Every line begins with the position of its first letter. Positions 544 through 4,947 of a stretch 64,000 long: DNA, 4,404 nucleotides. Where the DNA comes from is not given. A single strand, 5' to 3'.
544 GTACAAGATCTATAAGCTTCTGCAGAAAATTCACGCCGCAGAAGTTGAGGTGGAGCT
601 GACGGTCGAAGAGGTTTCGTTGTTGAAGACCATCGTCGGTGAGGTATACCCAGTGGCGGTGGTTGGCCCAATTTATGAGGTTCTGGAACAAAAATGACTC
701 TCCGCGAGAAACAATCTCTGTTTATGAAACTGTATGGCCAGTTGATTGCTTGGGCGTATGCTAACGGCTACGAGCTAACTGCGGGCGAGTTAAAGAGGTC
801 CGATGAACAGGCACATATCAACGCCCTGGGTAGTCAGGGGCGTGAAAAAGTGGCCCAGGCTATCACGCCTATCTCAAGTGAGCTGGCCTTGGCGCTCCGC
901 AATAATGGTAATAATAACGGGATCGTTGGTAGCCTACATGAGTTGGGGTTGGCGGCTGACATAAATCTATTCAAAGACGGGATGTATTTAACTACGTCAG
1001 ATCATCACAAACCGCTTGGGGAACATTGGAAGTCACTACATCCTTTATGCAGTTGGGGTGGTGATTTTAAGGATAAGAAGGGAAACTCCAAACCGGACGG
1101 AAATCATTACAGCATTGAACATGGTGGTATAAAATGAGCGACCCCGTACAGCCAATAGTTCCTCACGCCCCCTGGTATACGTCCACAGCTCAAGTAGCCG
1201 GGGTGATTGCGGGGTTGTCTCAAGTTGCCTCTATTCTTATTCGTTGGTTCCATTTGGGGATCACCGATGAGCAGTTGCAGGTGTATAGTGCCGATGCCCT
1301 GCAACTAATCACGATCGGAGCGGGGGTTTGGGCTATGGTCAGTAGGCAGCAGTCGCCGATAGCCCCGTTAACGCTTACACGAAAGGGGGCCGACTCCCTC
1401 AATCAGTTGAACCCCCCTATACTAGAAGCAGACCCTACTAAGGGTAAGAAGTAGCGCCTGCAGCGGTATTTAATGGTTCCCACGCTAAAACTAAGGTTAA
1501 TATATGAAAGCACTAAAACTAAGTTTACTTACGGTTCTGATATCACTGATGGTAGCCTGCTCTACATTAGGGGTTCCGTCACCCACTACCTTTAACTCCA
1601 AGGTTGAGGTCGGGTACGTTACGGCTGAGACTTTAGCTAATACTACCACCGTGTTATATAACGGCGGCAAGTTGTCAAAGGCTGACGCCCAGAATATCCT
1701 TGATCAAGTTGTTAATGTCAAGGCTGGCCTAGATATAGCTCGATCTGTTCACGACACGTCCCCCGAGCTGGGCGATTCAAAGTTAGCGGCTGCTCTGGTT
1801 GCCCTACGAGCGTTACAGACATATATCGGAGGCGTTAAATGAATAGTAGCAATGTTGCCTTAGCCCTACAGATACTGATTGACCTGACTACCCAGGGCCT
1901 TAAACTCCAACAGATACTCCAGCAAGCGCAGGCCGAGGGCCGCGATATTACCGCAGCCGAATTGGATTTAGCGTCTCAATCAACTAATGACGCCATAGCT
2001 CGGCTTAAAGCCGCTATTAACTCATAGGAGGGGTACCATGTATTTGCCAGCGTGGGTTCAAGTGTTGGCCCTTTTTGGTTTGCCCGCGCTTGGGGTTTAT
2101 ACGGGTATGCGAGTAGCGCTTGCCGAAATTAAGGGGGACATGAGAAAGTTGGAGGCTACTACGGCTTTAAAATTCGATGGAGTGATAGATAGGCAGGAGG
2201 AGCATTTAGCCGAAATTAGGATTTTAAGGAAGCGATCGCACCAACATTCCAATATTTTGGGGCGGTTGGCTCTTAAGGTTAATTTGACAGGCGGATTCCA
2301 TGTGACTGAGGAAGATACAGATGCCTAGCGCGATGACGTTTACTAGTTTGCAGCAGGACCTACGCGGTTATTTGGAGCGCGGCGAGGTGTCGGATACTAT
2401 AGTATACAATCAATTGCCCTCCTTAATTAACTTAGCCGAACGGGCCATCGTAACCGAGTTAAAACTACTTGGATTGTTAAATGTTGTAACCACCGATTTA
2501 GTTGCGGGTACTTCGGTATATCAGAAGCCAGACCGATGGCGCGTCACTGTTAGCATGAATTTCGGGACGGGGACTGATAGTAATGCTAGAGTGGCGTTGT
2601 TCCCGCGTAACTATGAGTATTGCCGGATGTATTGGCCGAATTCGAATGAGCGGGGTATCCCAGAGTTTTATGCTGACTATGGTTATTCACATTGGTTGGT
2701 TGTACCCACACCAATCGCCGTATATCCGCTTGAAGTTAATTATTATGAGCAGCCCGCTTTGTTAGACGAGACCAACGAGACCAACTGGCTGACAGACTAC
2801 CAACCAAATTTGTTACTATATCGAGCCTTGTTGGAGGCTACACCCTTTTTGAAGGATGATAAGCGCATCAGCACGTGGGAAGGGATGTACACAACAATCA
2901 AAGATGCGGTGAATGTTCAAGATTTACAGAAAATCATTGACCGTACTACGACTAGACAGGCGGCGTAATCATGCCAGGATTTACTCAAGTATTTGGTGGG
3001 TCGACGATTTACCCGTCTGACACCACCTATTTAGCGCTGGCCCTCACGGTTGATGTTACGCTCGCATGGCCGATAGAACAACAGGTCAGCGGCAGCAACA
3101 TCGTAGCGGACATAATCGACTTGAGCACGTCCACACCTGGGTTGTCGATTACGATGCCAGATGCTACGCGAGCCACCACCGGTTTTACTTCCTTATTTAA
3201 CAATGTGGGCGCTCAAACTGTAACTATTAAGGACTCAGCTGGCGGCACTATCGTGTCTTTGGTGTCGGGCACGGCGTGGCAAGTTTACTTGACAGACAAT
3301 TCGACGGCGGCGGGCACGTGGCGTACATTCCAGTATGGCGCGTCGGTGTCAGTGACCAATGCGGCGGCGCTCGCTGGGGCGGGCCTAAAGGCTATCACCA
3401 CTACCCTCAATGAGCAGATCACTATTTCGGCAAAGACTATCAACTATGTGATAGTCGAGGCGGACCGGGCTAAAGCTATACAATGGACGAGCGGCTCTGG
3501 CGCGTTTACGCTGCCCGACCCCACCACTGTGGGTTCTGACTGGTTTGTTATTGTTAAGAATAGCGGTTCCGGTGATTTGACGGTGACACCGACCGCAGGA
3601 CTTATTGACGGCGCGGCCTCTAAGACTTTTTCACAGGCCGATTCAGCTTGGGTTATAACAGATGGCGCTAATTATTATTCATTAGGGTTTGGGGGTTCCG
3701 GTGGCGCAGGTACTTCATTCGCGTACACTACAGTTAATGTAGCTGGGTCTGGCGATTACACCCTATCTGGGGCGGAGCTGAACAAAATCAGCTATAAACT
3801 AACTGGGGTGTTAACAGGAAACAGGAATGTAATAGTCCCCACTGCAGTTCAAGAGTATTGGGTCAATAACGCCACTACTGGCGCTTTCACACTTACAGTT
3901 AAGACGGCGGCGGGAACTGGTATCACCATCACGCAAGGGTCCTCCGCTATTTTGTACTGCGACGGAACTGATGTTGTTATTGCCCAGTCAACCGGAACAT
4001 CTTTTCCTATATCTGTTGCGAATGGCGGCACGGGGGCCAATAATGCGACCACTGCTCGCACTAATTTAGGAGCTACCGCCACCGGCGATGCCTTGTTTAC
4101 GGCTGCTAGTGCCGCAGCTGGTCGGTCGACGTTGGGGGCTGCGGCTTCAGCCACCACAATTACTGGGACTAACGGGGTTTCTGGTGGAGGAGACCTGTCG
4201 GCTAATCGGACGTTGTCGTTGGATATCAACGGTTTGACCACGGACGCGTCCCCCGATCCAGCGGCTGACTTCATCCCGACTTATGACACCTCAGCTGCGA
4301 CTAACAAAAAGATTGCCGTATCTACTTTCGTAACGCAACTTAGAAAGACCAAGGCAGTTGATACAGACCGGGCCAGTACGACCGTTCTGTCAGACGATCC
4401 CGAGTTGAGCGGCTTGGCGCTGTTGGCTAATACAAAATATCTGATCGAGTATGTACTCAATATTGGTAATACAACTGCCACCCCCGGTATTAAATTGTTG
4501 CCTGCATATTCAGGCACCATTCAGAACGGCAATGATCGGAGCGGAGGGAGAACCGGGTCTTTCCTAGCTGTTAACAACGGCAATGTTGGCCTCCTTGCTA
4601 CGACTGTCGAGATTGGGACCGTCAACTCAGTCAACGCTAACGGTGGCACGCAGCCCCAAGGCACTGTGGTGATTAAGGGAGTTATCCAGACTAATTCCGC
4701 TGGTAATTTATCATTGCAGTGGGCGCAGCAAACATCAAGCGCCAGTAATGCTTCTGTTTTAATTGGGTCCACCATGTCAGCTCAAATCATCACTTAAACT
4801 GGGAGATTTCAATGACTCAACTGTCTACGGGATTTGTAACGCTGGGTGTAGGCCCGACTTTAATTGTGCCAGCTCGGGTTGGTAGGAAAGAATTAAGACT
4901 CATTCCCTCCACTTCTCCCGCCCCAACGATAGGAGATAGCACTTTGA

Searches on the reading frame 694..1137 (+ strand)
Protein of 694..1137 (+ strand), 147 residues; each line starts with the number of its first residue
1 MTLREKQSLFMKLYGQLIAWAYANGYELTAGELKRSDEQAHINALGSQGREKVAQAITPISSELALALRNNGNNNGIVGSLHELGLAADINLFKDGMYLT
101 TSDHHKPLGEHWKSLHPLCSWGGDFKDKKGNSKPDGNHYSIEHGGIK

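Call 49: search_protein_families(library=phrogs, proteins=[window:694-1137:+], max_evalue=0.001)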
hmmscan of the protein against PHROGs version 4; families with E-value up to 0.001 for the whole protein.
window:694-1137:+ (147 aa): 1 family
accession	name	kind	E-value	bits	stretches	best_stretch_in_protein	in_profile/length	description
phrog_1768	-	lysis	5e-08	32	1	71-145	969-1056/1577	endolysin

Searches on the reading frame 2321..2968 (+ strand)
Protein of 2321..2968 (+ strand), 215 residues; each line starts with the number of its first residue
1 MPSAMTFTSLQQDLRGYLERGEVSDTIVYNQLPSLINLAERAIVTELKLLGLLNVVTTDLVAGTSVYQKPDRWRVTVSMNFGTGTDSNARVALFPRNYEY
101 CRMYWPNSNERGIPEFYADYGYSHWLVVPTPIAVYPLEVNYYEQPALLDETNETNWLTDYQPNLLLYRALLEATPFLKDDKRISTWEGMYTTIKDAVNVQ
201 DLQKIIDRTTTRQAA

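Call 49: search_protein_families(library=phrogs, proteins=[window:2321-2968:+], max_evalue=0.001)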
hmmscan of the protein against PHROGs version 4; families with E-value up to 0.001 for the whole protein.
window:2321-2968:+ (215 aa): 1 family
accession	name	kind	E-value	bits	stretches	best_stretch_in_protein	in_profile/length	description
phrog_2941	-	head and packaging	3.2e-23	83.5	1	5-201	4-191/208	virion structural protein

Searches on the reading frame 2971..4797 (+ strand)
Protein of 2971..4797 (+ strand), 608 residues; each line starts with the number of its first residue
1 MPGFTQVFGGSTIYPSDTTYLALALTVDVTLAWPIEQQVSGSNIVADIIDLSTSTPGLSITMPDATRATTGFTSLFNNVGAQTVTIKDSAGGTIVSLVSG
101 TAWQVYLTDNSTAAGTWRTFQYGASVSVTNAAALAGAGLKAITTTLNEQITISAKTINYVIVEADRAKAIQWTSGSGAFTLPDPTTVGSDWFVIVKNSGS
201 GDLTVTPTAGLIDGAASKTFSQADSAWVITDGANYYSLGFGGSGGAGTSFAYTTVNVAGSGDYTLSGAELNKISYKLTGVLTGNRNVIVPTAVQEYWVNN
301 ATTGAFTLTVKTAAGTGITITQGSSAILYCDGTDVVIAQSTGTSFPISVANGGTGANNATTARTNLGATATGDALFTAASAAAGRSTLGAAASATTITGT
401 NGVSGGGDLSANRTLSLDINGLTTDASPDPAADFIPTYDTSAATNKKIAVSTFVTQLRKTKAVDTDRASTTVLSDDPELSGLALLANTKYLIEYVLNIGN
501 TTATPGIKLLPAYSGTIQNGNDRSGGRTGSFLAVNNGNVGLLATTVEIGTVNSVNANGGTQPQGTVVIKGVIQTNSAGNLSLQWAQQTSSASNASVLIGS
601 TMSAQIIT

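Call 49: search_protein_families(library=phrogs, proteins=[window:2971-4797:+], max_evalue=0.001)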
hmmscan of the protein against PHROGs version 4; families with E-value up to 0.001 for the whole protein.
window:2971-4797:+ (608 aa): 4 families
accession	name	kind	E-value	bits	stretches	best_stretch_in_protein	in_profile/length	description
phrog_37034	-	unknown function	1.8e-07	32.1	1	108-236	56-169/171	-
phrog_15797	-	unknown function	6e-07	30.8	1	163-236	31-96/102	-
phrog_11393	-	tail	9.6e-06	25.5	1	308-406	310-403/538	tail fiber protein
phrog_12796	-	tail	1.8e-05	25.1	1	251-467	136-355/445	tail fiber protein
